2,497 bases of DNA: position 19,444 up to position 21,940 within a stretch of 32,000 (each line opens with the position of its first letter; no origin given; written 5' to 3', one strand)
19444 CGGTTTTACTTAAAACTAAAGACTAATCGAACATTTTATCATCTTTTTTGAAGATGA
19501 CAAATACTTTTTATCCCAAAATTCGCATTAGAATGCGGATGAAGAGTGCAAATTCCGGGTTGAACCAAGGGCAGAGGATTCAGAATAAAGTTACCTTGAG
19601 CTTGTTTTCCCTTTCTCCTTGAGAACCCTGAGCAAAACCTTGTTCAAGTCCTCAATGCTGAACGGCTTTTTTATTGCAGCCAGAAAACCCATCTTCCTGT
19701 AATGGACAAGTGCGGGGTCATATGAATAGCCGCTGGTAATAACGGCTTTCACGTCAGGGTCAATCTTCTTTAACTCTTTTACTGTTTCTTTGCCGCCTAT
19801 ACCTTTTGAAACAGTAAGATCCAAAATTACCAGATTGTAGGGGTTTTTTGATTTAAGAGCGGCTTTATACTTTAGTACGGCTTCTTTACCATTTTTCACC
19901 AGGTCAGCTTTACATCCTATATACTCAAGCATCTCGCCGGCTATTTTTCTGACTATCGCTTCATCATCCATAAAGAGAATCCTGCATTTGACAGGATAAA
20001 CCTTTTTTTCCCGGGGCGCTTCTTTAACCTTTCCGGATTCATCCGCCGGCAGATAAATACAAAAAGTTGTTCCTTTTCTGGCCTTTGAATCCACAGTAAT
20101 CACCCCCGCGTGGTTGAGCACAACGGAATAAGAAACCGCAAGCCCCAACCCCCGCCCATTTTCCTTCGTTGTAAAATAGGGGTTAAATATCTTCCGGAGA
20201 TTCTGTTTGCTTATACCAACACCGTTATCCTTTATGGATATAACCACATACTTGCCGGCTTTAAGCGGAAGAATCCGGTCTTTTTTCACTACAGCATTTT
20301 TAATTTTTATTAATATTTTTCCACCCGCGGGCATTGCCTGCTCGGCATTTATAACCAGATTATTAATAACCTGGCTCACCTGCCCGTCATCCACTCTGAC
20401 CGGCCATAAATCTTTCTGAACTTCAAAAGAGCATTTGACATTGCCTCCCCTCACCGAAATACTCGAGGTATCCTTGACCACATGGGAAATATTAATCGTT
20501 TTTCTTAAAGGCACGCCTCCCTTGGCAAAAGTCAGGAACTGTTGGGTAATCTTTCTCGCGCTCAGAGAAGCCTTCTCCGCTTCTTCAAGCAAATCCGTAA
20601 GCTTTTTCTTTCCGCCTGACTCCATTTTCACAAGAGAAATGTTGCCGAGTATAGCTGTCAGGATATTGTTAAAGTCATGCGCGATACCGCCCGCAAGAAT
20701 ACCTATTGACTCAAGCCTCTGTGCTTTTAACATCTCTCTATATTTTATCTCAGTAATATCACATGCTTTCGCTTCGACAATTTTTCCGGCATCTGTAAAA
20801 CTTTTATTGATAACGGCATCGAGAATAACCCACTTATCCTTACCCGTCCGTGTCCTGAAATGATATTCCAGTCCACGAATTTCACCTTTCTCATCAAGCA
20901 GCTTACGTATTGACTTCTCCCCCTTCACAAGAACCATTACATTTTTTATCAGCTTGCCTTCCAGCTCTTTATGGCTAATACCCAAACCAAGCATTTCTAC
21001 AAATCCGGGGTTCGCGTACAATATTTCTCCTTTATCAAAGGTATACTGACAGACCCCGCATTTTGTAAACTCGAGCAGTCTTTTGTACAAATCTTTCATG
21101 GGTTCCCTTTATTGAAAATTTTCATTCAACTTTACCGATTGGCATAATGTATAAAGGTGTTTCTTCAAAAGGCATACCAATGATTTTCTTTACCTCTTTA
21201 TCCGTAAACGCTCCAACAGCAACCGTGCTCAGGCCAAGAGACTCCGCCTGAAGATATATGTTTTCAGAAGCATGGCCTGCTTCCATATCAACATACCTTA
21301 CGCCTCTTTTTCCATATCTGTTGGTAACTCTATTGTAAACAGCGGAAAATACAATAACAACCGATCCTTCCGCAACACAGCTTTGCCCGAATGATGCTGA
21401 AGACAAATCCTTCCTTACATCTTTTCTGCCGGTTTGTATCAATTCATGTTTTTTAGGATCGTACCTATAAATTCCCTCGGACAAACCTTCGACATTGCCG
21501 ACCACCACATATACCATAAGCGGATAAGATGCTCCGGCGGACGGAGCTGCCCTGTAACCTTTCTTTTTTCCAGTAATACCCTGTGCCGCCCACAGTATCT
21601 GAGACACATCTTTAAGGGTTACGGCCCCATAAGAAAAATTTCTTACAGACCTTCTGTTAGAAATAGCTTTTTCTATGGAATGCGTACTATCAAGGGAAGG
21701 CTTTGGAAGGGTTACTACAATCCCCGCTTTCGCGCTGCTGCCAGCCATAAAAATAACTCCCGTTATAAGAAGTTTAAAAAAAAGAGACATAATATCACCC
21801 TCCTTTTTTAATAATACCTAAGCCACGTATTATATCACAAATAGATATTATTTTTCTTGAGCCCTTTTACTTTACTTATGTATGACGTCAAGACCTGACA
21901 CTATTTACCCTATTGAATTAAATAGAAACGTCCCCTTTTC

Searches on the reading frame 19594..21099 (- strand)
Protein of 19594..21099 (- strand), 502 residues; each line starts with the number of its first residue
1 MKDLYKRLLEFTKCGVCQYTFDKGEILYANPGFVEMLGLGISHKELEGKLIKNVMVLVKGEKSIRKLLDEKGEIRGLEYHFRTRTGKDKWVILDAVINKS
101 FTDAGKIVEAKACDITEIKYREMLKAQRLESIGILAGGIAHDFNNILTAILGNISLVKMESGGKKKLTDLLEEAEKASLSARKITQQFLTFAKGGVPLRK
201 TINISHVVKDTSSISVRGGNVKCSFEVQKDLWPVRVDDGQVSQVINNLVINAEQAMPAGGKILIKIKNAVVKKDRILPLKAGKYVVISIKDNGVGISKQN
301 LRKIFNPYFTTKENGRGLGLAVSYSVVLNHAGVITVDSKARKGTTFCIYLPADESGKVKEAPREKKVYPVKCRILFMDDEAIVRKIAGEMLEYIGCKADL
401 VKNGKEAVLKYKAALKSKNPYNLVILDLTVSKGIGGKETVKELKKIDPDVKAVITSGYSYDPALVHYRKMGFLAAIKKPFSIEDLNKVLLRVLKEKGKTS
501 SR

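Call 103: search_protein_families(library=pfam, proteins=[window:19594-21099:-], max_evalue=0.001)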
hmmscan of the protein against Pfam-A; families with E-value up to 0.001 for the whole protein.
window:19594-21099:- (502 aa): 6 families
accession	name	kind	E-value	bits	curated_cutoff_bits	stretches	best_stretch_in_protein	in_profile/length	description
PF02518.31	HATPase_c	-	5e-22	78.9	26.4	1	239-353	4-110/111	Histidine kinase-, DNA gyrase B-, and HSP90-like ATPase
PF00072.30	Response_reg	-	3.5e-13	50.1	30.2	1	374-488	1-109/111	Response regulator receiver domain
PF00512.31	HisKA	-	9.5e-08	32.4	26.9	1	135-193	5-62/66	His Kinase A (phospho-acceptor) domain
PF13426.13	PAS_9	-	1.1e-06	29.2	27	1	15-95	3-81/103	PAS domain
PF00989.32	PAS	-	1.4e-05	25.5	22.6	1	4-95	2-93/113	PAS fold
PF13188.13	PAS_8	-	0.0001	22.5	21.8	1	4-46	2-38/65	PAS domain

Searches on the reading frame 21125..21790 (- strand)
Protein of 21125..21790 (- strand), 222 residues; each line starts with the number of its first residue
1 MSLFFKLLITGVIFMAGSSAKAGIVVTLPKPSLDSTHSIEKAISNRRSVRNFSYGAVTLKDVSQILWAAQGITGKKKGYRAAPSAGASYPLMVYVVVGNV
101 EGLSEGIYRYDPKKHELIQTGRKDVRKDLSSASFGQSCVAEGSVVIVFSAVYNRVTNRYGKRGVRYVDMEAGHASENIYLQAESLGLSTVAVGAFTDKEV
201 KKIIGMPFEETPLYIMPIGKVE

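Call 103: search_protein_families(library=pfam, proteins=[window:21125-21790:-], max_evalue=0.001)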
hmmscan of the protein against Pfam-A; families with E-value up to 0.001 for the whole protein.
window:21125-21790:- (222 aa): 2 families
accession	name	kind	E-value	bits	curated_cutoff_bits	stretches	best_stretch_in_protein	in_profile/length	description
PF00881.29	Nitroreductase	-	4e-29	102.4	23.5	1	43-220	1-167/167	Nitroreductase family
PF14512.11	TM1586_NiRdase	-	2.2e-05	24.6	27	0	166-221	79-133/215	Putative TM nitroreductase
